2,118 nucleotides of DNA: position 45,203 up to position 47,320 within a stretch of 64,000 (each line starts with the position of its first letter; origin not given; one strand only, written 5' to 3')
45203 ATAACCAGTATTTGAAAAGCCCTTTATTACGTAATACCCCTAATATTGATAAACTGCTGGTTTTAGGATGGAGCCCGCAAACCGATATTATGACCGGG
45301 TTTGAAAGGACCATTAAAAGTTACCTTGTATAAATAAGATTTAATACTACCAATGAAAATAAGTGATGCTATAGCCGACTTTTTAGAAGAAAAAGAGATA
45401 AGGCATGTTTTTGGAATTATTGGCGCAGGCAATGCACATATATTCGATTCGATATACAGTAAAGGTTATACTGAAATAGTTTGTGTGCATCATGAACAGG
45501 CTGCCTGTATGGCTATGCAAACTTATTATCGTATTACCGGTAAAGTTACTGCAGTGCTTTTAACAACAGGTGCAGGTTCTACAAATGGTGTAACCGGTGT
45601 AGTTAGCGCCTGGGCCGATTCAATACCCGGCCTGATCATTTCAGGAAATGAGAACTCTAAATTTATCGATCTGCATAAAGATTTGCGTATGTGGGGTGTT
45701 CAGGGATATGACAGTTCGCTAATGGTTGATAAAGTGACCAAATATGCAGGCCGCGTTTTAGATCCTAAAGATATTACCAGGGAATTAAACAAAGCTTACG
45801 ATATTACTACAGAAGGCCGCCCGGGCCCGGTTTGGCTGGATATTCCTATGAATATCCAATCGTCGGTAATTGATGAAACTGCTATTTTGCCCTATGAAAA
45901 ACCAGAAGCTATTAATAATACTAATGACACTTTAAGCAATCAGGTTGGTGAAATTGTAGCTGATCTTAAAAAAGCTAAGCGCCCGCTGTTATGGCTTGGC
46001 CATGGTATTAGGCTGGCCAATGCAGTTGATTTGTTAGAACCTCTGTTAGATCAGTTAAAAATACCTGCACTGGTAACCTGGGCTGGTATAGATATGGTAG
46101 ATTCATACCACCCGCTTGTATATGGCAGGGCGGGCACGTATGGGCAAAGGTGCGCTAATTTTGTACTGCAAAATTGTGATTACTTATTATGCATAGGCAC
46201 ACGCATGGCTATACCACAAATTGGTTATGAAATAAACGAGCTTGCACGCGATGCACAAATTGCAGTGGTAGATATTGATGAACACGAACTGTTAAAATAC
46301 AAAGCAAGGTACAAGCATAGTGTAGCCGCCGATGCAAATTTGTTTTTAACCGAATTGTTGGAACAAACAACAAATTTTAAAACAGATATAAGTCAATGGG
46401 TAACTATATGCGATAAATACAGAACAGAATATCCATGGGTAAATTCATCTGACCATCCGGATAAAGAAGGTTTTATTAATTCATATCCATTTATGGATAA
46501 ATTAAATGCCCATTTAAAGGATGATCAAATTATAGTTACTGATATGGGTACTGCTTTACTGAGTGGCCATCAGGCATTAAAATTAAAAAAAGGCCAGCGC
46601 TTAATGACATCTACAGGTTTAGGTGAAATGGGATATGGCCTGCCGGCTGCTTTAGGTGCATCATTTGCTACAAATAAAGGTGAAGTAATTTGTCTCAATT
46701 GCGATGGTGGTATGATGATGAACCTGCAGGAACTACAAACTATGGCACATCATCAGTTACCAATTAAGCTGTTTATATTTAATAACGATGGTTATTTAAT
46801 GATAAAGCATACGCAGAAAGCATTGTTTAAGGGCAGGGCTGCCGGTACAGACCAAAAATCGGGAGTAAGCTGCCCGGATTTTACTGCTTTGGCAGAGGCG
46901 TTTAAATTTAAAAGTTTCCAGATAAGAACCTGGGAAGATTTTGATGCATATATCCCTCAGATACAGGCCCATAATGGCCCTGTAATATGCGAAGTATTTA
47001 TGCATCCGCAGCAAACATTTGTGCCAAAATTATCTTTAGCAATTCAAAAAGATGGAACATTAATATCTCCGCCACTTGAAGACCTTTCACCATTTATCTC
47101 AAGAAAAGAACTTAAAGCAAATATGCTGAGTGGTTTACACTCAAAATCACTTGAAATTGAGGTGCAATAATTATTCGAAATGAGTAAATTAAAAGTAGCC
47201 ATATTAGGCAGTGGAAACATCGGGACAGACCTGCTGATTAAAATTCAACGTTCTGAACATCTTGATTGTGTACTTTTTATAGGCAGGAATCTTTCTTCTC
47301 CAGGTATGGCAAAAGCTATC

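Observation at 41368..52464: CDP-3,6-dideoxyhexose pathway fused to a ThDP-dependent C-branching module (yersiniose-type chemistry) inside a Bacteroidota polysaccharide locus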

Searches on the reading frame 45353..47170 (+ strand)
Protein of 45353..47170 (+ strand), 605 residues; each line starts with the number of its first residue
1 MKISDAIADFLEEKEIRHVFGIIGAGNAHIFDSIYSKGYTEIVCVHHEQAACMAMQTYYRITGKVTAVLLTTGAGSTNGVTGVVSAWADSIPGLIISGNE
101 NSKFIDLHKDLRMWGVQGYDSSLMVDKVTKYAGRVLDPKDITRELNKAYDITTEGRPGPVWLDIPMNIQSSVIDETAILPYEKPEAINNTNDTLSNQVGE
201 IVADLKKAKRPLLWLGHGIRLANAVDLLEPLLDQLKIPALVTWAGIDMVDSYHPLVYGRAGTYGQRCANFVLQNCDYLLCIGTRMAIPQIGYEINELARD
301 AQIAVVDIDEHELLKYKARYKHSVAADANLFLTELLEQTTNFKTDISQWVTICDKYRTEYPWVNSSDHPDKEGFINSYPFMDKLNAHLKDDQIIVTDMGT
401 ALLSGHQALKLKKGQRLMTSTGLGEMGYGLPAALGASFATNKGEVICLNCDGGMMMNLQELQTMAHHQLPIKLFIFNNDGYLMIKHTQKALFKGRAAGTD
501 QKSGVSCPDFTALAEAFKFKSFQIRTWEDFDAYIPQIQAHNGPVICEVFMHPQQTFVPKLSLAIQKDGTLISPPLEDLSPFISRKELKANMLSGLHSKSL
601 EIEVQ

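Call 3: search_protein_families(library=pfam, proteins=[window:45353-47170:+])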
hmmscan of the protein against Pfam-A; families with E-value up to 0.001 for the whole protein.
window:45353-47170:+ (605 aa): 3 families
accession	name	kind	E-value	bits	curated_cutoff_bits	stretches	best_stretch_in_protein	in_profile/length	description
PF02775.26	TPP_enzyme_C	-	3.7e-35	121.4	21.9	1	397-548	1-151/151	Thiamine pyrophosphate enzyme, C-terminal TPP binding domain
PF02776.23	TPP_enzyme_N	-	6.8e-27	94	26.8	1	1-106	1-106/119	Thiamine pyrophosphate enzyme, N-terminal TPP binding domain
PF00205.28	TPP_enzyme_M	-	6.3e-26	91.2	30.4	1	200-335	3-137/137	Thiamine pyrophosphate enzyme, central domain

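Call 4: search_protein_families(library=ncbifam, proteins=[window:45353-47170:+])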
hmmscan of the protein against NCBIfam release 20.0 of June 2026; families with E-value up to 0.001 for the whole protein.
window:45353-47170:+ (605 aa): 54 families (the best 25 are shown)
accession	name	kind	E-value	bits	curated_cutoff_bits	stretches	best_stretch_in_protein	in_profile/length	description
TIGR00118.1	acolac_lg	equivalog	1.5e-104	350.5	538.35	1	2-559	2-543/557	biosynthetic-type acetolactate synthase large subunit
NF006524.0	PRK08978.1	equivalog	5.4e-102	341.8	738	1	4-557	4-531/548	acetolactate synthase 2 catalytic subunit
NF005651.0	PRK07418.1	subfamily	3.8e-93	312.7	942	1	5-555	23-564/617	acetolactate synthase large subunit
NF006016.1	PRK08155.1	equivalog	3.8e-92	309.5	870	1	5-558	7-540/554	acetolactate synthase large subunit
NF006319.0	PRK08527.1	equivalog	7.3e-90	302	905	1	4-551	7-539/565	acetolactate synthase large subunit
NF004919.0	PRK06276.1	equivalog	1e-87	294.9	866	1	1-555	1-543/582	acetolactate synthase large subunit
NF004710.0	PRK06048.1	equivalog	1.7e-86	290.9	976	1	1-558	8-545/561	acetolactate synthase large subunit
NF005824.0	PRK07710.1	equivalog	1.1e-85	288.2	976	1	8-559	24-557/573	acetolactate synthase large subunit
NF005860.0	PRK07789.1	equivalog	1.4e-82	278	881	1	4-559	37-587/615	acetolactate synthase large subunit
NF005584.0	PRK07282.1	equivalog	5.7e-82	276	970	1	4-558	13-548/566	acetolactate synthase large subunit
NF005228.0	PRK06725.1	equivalog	5.7e-82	275.7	991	1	6-556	21-551/571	acetolactate synthase large subunit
NF006581.0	PRK09107.1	equivalog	1.3e-81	274.7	974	1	7-558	17-561/595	acetolactate synthase 3 large subunit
NF005058.0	PRK06466.1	equivalog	1.5e-77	261.4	951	1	5-541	8-537/574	acetolactate synthase 3 large subunit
NF006052.0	PRK08199.1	subfamily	4.3e-75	253.1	539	1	5-556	12-543/559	thiamine pyrophosphate protein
NF006525.0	PRK08979.1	equivalog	1.4e-73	248.2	1084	1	7-534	10-528/572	acetolactate synthase 3 large subunit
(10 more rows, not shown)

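Call 6: search_solved_structures(query=window:45353-47170:+, max_evalue=1e-20)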
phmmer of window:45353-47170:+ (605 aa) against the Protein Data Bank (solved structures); distinct sequences matched with E-value up to 1e-20: 75 (the best 60 are shown).
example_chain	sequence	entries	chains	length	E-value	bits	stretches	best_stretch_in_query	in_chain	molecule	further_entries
8rph_A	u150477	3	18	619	7.8e-256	853.5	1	2-600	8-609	Thiamine pyrophosphate-binding protein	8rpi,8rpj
5ahk_A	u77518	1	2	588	2.5e-78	267.3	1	1-561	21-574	ACETOLACTATE SYNTHASE II, LARGE SUBUNIT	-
6lpi_A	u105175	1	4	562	3.8e-66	227.1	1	6-558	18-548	Acetolactate synthase isozyme 1 large subunit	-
1jsc_A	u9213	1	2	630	7.8e-58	199.6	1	10-559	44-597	ACETOHYDROXY-ACID SYNTHASE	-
6u9d_A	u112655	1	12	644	8.5e-58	199.5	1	10-559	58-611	Acetolactate synthase catalytic subunit, mitochondrial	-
1n0h_A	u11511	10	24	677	1e-57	199.3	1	10-559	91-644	Acetolactate synthase | Acetolactate synthase, mitochondrial | Acetolactate synthase catalytic subunit, mitochondrial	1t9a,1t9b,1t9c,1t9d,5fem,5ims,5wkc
6dek_A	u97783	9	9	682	6.2e-54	186.8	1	14-560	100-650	Acetolactate synthase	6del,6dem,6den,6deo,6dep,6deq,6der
7egv_A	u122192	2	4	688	8.7e-51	176.4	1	13-596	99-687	Acetolactate synthase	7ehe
6wo1_A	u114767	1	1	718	3.5e-50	174.4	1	12-555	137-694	Acetohydroxyacid synthase catalytic subunit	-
9yjz_A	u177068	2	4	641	8.4e-50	173.1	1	15-558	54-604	Acetolactate synthase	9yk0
3e9y_A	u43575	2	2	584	3.7e-49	171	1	4-558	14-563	Acetolactate synthase, chloroplastic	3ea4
7u25_A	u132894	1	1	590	3.9e-49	170.9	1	4-558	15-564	Acetolactate synthase, chloroplastic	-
7tzz_A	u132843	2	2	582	4.5e-49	170.7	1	4-558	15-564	Acetolactate synthase, chloroplastic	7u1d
7stq_A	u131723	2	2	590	5.3e-49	170.5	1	4-558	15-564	Acetolactate synthase, chloroplastic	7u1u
8et5_A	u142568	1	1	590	7.1e-49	170.1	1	4-558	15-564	Acetolactate synthase, chloroplastic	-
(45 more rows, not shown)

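Call 12: search_solved_structures(query=window:45353-47170:+, max_evalue=1e-60, show_alignments=2)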
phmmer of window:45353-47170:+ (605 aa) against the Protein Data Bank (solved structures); distinct sequences matched with E-value up to 1e-60: 3.
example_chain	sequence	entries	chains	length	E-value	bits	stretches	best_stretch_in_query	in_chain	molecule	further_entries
8rph_A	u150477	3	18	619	7.8e-256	853.5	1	2-600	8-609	Thiamine pyrophosphate-binding protein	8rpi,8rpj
5ahk_A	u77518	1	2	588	2.5e-78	267.3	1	1-561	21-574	ACETOLACTATE SYNTHASE II, LARGE SUBUNIT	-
6lpi_A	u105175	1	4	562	3.8e-66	227.1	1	6-558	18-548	Acetolactate synthase isozyme 1 large subunit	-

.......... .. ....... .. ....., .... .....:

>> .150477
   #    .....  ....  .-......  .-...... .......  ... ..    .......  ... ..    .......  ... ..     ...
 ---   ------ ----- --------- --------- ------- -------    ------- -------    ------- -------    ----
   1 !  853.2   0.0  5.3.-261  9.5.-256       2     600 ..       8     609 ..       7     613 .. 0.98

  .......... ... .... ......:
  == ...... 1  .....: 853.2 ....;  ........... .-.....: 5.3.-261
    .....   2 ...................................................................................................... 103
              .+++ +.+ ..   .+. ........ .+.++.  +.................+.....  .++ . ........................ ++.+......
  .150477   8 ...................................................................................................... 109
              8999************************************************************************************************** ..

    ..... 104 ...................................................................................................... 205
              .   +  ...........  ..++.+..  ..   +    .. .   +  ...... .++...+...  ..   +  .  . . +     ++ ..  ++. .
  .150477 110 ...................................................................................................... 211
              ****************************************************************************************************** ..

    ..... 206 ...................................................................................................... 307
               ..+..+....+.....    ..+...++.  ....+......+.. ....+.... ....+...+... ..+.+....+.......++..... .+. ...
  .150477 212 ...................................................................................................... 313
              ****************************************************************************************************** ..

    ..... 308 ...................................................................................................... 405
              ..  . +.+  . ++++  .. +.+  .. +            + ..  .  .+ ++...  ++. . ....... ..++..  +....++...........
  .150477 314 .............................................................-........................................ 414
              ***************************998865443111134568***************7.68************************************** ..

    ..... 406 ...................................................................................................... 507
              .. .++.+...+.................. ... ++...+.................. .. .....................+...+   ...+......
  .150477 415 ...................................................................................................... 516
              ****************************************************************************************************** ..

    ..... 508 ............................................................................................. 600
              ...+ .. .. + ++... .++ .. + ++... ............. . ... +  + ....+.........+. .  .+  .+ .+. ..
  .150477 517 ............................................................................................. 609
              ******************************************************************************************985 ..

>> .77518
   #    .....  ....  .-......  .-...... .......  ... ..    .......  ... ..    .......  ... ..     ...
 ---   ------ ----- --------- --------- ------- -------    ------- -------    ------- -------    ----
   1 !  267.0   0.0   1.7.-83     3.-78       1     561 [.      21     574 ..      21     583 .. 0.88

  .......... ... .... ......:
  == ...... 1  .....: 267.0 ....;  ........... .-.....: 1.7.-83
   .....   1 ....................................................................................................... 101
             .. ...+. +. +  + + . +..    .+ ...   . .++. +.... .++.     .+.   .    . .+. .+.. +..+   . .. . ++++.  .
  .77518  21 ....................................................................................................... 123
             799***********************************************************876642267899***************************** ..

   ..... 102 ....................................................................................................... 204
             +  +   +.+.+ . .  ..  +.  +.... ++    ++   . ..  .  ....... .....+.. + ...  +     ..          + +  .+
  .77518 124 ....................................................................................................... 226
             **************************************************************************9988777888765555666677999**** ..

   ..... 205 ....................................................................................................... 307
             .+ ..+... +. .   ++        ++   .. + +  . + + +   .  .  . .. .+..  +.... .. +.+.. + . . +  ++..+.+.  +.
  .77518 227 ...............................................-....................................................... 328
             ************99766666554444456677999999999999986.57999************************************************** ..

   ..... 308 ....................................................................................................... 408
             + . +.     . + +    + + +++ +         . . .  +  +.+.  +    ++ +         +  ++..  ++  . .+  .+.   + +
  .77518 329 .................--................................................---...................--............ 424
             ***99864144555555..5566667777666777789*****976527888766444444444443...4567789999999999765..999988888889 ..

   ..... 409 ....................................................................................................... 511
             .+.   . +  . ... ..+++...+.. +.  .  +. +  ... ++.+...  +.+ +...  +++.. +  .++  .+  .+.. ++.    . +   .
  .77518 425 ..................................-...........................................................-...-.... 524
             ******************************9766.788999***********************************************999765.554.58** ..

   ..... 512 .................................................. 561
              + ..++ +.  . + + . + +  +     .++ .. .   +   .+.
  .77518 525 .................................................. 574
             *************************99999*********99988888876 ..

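Call 15: find_related_loci(query=window:45353-47170:+, collection=genome_contigs, flank=10000)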
Query window:45353-47170:+ (605 aa) in genome_contigs; peptide patterns used: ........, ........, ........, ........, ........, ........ (x = any residue, [..] = any of these).
206 stretches matched a pattern; 197 encode a relative of the query (tblastn E <= 1e-3); the best 80 are kept; 80 distinct loci.
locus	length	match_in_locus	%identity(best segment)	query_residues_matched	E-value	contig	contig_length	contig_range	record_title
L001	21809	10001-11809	85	1-604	0e+0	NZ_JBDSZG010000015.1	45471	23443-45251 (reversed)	MAG: Mucilaginibacter sp. isolate cluster1_bin.80 k127_15437065, whole genome shotgun sequence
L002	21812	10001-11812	85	1-605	0e+0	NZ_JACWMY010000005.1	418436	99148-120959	Mucilaginibacter pankratovii strain ZT4R22 NODE_5_length_418436_cov_35.529911, whole genome shotgun sequence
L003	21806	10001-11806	83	1-603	0e+0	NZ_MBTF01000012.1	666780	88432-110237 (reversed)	Mucilaginibacter pedocola strain TBZ30 scaffold2, whole genome shotgun sequence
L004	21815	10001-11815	74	1-603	0e+0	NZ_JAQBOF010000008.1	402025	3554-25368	MAG: Mucilaginibacter sp. isolate RYN_313 scaffold_123281, whole genome shotgun sequence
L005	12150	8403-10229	74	1-604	0e+0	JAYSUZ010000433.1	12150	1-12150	MAG: Cytophagales bacterium isolate GFS_12693 GFS_12693_432, whole genome shotgun sequence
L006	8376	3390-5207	74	2-603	0e+0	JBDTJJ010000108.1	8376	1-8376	MAG: Bacteroidia bacterium isolate cluster2_bin.50 k127_4119290, whole genome shotgun sequence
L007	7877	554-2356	71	2-599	0e+0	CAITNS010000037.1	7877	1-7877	MAG: uncultured Bacteroidetes bacterium isolate KT_bin-0184 genome assembly, contig: bin-0184:37/86, whole genome shotgu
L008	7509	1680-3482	72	2-599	0e+0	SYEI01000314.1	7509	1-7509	MAG: Bacteroidota bacterium isolate F1-60-MAGs036 F1-60__c493775, whole genome shotgun sequence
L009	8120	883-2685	71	2-599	0e+0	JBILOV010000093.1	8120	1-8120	MAG: Bacteroidia bacterium isolate ME2017-12-01_3300044633_group7_bin109 Rohwer_bin427_scaffold_9007_c1, whole genome sh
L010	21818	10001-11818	72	1-603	0e+0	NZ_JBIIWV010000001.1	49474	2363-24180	MAG: Flavobacterium sp. isolate ME2005-05-25_3300042391_group2_bin113 Rohwer_bin844_scaffold_133_c1, whole genome shotgu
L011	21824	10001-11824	72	2-603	0e+0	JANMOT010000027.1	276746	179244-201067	MAG: Sphingobacteriia bacterium isolate OTE_58_metabat_11 OTE_58_k141_1791515, whole genome shotgun sequence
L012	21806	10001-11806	72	1-599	0e+0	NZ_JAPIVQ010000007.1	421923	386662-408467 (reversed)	Pedobacter sp. PLR pedobacter_sp._PLR_contig_7, whole genome shotgun sequence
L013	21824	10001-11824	71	1-605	0e+0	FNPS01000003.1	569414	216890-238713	Flavobacterium aquidurense strain DSM 18293 genome assembly, contig: Ga0131228_103, whole genome shotgun sequence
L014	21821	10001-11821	71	1-604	0e+0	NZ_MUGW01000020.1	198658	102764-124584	Flavobacterium hercynium strain DSM 18292 43415_contig_20, whole genome shotgun sequence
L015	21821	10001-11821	72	1-604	0e+0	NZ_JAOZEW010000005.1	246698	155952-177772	Flavobacterium shii strain LS1R49 1.11581_5, whole genome shotgun sequence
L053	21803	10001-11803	61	2-602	0e+0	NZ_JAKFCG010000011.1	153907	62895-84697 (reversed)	MAG: Sphingomonas sp. isolate LC015 contig-124_52, whole genome shotgun sequence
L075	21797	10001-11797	62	1-599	0e+0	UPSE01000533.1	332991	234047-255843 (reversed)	Pseudomonas sp. 286 isolate p9.H9 genome assembly, contig: 533, whole genome shotgun sequence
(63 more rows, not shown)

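Call 20: find_homologous_proteins(query=window:45353-47170:+, max_evalue=1e-30)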
Query window:45353-47170:+ (605 aa): 7978 proteins with E <= 1e-30 among 8000 candidates; the best 120 are listed.
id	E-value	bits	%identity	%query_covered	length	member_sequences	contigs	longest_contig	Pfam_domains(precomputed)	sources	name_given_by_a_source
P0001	0.0e+0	1397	100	100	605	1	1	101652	PF02775.27,PF02776.24,PF00205.29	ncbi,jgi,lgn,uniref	ncbi:thiamine pyrophosphate-binding protein [Mucilaginibacter sp.]|jgi:acetolactate synthase-1/2/3 l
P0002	0.0e+0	1270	91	100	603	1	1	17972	PF02775.27,PF02776.24,PF00205.29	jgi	jgi:acetolactate synthase-1/2/3 large subunit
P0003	0.0e+0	1248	88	100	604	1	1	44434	PF02775.27,PF02776.24,PF00205.29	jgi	jgi:acetolactate synthase-1/2/3 large subunit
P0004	0.0e+0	1176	83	100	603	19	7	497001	PF02775.27,PF02776.24,PF00205.29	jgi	jgi:acetolactate synthase-1/2/3 large subunit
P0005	0.0e+0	1166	82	100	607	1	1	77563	PF02775.27,PF02776.24,PF00205.29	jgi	jgi:acetolactate synthase-1/2/3 large subunit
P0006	0.0e+0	1154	82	100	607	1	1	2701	PF02775.27,PF02776.24,PF00205.29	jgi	-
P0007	0.0e+0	1133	81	100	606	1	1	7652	PF02775.27,PF02776.24,PF00205.29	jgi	-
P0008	0.0e+0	1131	80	100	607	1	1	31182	PF02775.27,PF02776.24,PF00205.29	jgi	jgi:acetolactate synthase I/II/III large subunit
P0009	0.0e+0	1122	80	100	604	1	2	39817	PF02775.27,PF02776.24,PF00205.29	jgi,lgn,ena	-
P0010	0.0e+0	1119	79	100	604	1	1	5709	PF02775.27,PF02776.24,PF00205.29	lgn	-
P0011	0.0e+0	1117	80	100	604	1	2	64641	PF02775.27,PF02776.24,PF00205.29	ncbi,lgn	-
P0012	0.0e+0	1094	77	100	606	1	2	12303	PF02775.27,PF02776.24,PF00205.29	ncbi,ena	-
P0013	0.0e+0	1092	77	100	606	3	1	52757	PF02775.27,PF02776.24,PF00205.29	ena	-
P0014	0.0e+0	1090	77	100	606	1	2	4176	PF02775.27,PF02776.24,PF00205.29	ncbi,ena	-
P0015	0.0e+0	1089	77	100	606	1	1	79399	PF02775.27,PF02776.24,PF00205.29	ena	-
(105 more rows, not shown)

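Call 32: find_homologous_proteins(query=L075:10001-11797:+, max_evalue=1e-30)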
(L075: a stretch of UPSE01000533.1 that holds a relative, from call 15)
Query L075:10001-11797:+ (599 aa): 7896 proteins with E <= 1e-30 among 8000 candidates; the best 120 are listed.
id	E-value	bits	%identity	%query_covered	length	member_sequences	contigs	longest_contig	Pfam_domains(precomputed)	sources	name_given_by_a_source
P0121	0.0e+0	1292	93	100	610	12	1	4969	PF02775.27,PF02776.24,PF00205.29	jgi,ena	-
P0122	0.0e+0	1263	91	100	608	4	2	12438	PF02775.27,PF02776.24,PF00205.29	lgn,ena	-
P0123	0.0e+0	1211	86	100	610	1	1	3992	PF02775.27,PF02776.24,PF00205.29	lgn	-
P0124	0.0e+0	1206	86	100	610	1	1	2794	PF02775.27,PF02776.24,PF00205.29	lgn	-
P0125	0.0e+0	1206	85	100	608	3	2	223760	PF02775.27,PF02776.24,PF00205.29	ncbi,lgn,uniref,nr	ncbi:thiamine pyrophosphate-binding protein [Pseudomonas sp. CF161]|uniref:thiamine pyrophosphate-bi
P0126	0.0e+0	1160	83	100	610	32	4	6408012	PF02775.27,PF02776.24,PF00205.29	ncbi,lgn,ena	ncbi:thiamine pyrophosphate-binding protein [Pseudomonas extremaustralis]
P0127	0.0e+0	1151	83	100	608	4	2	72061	PF02775.27,PF02776.24,PF00205.29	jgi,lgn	-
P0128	0.0e+0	1140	82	100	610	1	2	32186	PF02775.27,PF02776.24,PF00205.29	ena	-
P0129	0.0e+0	1132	81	100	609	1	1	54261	PF02775.27,PF02776.24,PF00205.29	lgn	-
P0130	0.0e+0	1126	81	100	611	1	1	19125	PF02775.27,PF02776.24,PF00205.29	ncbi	ncbi:MAG: thiamine pyrophosphate-binding protein [Sphingomonadaceae bacterium]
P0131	0.0e+0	1124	81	100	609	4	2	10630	PF02775.27,PF02776.24,PF00205.29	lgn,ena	-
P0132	0.0e+0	1118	80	100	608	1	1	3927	PF02775.27,PF02776.24,PF00205.29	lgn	-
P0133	0.0e+0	1114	79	100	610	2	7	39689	PF02775.27,PF02776.24,PF00205.29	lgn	-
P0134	0.0e+0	1114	79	100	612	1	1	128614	PF02775.27,PF02776.24,PF00205.29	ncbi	ncbi:MAG: thiamine pyrophosphate-binding protein [Pseudomonadota bacterium]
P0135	0.0e+0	1111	81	100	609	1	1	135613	PF02775.27,PF02776.24,PF00205.29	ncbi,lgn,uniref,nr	ncbi:thiamine pyrophosphate-binding protein [Duganella sp. Root198D2]|uniref:thiamine pyrophosphate-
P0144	0.0e+0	1100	79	100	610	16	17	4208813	PF02775.27,PF02776.24,PF00205.29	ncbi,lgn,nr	ncbi:putative thiamine pyrophosphate enzyme [Janthinobacterium sp. HH01]|nr:thiamine pyrophosphate-b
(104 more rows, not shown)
